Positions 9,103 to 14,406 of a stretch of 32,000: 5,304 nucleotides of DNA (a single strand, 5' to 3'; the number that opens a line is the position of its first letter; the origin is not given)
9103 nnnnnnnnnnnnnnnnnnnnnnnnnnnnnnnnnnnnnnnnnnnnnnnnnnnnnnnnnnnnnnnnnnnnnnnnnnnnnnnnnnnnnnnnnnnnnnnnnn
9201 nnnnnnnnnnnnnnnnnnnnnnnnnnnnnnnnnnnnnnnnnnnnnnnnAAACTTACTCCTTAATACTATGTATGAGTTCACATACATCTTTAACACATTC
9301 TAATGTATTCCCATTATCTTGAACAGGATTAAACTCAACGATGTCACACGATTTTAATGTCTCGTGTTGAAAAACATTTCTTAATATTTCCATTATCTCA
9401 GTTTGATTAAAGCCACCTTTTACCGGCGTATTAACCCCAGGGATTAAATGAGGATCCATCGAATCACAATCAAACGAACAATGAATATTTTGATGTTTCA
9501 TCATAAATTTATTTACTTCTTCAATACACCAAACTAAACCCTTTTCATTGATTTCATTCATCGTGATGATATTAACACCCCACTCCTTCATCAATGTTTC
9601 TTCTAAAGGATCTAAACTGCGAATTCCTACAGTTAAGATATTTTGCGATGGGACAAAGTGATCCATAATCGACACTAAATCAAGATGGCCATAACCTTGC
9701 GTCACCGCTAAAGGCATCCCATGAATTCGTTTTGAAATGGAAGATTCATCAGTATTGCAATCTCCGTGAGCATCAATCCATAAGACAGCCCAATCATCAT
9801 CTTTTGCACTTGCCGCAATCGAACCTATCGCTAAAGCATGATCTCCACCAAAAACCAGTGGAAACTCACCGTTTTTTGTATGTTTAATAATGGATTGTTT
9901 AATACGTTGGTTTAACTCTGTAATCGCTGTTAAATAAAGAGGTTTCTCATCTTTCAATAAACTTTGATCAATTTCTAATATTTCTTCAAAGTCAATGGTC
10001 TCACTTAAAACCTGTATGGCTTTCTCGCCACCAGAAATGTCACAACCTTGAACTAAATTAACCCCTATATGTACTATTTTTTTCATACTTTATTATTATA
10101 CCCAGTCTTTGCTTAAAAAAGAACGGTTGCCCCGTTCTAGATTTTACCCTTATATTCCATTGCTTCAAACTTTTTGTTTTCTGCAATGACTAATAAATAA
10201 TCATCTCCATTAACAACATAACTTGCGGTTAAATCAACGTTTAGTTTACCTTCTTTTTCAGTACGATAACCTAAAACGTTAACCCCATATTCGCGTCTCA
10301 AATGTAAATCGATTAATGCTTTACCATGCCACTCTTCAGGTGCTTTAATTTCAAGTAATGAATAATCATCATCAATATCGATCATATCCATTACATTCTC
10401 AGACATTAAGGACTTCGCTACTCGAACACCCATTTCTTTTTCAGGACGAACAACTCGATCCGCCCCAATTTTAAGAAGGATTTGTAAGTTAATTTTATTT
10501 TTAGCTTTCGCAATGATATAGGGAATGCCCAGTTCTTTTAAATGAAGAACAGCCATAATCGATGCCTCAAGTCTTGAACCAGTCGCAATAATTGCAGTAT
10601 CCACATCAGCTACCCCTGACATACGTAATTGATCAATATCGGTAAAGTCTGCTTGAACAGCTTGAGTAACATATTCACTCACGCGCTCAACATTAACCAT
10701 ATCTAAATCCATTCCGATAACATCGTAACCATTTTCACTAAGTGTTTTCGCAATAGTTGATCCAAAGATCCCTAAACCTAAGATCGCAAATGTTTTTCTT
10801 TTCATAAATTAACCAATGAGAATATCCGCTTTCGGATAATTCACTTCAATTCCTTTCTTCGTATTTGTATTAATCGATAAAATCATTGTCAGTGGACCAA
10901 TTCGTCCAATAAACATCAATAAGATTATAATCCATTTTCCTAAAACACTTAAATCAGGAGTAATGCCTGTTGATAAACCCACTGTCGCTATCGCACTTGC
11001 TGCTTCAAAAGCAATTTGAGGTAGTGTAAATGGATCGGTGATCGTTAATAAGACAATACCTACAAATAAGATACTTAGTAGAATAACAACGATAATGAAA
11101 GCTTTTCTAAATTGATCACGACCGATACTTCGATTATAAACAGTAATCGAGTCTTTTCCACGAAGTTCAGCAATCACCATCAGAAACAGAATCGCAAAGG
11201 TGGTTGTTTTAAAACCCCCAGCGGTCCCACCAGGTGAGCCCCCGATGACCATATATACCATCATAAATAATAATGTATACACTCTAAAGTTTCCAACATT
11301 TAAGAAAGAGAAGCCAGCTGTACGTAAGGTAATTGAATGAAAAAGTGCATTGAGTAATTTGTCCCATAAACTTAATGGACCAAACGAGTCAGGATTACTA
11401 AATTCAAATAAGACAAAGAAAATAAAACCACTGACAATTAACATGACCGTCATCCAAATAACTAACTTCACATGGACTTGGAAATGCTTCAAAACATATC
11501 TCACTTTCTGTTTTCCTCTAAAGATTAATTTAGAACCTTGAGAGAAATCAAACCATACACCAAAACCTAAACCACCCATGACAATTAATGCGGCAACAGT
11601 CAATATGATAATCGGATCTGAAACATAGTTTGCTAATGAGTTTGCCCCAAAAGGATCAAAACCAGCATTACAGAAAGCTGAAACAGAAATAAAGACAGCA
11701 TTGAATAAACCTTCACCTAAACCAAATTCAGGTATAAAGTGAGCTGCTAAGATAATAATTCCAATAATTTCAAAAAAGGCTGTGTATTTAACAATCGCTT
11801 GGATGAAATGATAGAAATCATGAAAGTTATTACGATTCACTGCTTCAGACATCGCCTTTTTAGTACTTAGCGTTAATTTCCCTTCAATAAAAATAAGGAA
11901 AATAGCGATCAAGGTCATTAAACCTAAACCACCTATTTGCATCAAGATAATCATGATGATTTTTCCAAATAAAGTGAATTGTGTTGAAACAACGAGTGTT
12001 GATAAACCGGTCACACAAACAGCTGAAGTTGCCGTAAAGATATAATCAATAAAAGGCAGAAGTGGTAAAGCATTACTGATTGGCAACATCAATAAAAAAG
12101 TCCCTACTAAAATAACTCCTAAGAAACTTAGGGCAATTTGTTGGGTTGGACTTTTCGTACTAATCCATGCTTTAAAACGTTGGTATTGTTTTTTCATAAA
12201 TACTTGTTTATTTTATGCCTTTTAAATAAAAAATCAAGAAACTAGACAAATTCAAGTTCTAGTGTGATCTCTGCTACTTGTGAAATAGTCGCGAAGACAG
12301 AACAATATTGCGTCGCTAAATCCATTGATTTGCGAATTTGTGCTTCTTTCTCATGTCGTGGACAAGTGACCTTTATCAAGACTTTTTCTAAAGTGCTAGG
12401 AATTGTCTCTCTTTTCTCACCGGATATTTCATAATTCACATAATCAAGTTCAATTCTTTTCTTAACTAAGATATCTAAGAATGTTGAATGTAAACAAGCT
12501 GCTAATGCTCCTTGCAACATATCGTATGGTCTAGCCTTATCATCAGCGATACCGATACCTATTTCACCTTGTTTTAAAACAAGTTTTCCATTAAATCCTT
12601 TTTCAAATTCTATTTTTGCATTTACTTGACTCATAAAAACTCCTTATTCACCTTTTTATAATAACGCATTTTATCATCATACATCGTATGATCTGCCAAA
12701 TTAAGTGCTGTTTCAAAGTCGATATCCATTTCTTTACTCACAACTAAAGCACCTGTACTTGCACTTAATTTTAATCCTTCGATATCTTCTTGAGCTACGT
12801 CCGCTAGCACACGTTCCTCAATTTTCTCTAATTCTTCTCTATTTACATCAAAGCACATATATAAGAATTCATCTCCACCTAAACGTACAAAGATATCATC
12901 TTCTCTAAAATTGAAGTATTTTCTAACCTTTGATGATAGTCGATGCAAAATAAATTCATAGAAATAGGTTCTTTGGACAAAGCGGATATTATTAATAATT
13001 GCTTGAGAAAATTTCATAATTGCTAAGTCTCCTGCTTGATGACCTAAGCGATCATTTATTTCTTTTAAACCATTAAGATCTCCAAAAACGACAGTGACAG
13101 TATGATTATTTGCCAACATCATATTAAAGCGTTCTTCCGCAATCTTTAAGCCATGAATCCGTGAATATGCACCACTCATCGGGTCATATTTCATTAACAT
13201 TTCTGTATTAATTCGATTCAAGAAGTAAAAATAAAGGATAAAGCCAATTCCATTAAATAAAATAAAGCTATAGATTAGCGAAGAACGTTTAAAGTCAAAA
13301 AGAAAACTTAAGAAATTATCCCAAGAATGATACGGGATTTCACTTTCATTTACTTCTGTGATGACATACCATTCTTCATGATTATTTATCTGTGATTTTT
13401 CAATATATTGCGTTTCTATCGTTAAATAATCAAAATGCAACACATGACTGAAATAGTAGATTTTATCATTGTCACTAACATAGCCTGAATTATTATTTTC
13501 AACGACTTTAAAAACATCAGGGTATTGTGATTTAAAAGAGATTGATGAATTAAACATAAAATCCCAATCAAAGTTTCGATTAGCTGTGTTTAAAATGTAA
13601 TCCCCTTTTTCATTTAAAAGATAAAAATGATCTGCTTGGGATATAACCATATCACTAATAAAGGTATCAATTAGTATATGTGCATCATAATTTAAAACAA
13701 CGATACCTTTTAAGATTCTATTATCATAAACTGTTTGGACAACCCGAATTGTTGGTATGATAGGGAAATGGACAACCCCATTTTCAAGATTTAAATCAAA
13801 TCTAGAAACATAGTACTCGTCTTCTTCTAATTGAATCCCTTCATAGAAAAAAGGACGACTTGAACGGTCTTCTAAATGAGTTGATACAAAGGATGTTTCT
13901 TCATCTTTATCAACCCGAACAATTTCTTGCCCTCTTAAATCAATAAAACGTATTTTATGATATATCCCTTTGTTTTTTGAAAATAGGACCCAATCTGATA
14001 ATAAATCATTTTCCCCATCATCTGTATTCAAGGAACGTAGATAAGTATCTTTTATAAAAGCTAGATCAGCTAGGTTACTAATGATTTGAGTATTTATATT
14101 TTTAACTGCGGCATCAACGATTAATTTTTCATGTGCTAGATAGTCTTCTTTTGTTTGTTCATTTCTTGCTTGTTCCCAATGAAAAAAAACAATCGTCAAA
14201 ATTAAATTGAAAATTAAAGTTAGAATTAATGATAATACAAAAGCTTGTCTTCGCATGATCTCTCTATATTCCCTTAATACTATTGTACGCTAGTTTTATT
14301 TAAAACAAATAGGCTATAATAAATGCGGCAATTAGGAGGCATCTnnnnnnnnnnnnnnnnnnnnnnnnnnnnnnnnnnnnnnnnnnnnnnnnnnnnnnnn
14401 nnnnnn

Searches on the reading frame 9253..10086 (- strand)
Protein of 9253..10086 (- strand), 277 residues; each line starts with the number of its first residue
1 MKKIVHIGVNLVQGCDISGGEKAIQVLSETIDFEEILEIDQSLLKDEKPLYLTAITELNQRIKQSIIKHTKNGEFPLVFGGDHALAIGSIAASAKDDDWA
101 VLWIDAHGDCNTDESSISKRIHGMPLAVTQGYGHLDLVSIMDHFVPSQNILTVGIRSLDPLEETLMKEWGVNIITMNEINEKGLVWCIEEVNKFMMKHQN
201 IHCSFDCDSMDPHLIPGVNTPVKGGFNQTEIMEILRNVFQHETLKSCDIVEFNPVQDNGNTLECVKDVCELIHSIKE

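Call 7: search_protein_families(library=pfam, proteins=[window:9253-10086:-])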
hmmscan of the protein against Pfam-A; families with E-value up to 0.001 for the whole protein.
window:9253-10086:- (277 aa): 1 family
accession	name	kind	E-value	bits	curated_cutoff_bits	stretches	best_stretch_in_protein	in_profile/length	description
PF00491.26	Arginase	-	2.2e-53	182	22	1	48-268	57-273/280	Arginase family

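Call 61: search_protein_families(library=ncbifam, proteins=[window:9253-10086:-])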
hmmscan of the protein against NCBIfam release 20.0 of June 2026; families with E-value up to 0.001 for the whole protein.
window:9253-10086:- (277 aa): 5 families
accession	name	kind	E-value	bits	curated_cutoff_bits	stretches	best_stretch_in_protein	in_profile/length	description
TIGR01229.1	rocF_arginase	equivalog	7.1e-56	189.7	227.6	1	52-275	62-294/300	arginase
TIGR01230.1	agmatinase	equivalog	1.6e-25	90.3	174.3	1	46-260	64-259/275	agmatinase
NF002564.0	PRK02190.1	subfamily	1.4e-23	83.5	302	1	53-259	96-283/307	agmatinase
TIGR01227.1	hutG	equivalog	9.7e-20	71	229.15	1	55-261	93-293/307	formimidoylglutamase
NF010347.0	PRK13775.1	equivalog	0.00025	20.4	381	0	58-260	111-310/331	formimidoylglutamase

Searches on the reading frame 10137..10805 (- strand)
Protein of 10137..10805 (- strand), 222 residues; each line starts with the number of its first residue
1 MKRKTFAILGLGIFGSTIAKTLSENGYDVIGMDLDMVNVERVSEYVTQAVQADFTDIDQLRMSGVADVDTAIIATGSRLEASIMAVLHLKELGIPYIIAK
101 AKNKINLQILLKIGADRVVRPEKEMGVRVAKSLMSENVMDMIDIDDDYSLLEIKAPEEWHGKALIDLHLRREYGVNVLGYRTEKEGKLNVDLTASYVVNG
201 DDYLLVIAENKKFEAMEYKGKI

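Call 7: search_protein_families(library=pfam, proteins=[window:10137-10805:-])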
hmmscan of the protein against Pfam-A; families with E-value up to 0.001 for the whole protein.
window:10137-10805:- (222 aa): 2 families
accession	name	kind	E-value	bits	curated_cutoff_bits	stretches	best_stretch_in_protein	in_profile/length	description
PF02254.24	TrkA_N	-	3e-26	92.4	23.8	1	6-121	1-116/116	TrkA-N domain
PF02080.26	TrkA_C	-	2.1e-06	28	27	1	152-214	5-64/71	TrkA-C domain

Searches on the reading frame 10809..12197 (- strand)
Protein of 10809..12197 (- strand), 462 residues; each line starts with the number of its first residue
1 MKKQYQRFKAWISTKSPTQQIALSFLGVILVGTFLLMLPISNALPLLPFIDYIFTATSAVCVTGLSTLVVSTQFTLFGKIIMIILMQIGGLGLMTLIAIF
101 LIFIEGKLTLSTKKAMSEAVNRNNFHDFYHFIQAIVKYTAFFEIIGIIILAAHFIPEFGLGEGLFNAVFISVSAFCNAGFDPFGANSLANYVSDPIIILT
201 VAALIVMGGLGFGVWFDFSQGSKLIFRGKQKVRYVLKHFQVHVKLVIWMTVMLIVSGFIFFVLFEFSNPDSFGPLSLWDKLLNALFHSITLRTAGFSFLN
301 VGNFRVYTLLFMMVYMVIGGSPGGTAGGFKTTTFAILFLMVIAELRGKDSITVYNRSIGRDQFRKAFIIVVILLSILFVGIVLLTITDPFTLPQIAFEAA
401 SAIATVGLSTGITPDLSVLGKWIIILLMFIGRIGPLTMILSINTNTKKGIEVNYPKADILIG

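Call 8: search_protein_families(library=pfam, proteins=[window:10809-12197:-])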
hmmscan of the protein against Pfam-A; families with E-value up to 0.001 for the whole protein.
window:10809-12197:- (462 aa): 1 family
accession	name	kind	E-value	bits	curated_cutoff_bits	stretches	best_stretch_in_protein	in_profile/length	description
PF02386.22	TrkH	-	8.6e-60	203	27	1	13-441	31-489/502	Cation transport protein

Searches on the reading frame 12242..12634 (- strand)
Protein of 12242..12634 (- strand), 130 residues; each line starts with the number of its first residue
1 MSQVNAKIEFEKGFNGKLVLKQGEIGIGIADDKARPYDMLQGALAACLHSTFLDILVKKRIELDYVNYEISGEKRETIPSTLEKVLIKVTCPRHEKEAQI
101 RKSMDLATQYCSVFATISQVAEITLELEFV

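Call 8: search_protein_families(library=pfam, proteins=[window:12242-12634:-])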
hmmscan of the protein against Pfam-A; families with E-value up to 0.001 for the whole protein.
window:12242-12634:- (130 aa): 1 family
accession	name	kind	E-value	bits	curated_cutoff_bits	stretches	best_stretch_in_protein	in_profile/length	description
PF02566.24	OsmC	-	4.4e-14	53.2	27.5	1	31-126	3-100/100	OsmC-like protein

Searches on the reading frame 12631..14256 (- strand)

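Call 8: search_protein_families(library=pfam, proteins=[window:12631-14256:-])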
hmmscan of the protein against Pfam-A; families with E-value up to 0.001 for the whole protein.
window:12631-14256:- (541 aa): 2 families
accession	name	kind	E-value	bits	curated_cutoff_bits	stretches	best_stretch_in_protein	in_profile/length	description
PF21623.3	HK_sensor_dom_bact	-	3.9e-22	79.1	27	1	82-272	50-241/253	Bacterial histidine kinase, sensor domain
PF00990.26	GGDEF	-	6e-20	72.1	23.8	2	356-425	2-71/161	Diguanylate cyclase, GGDEF domain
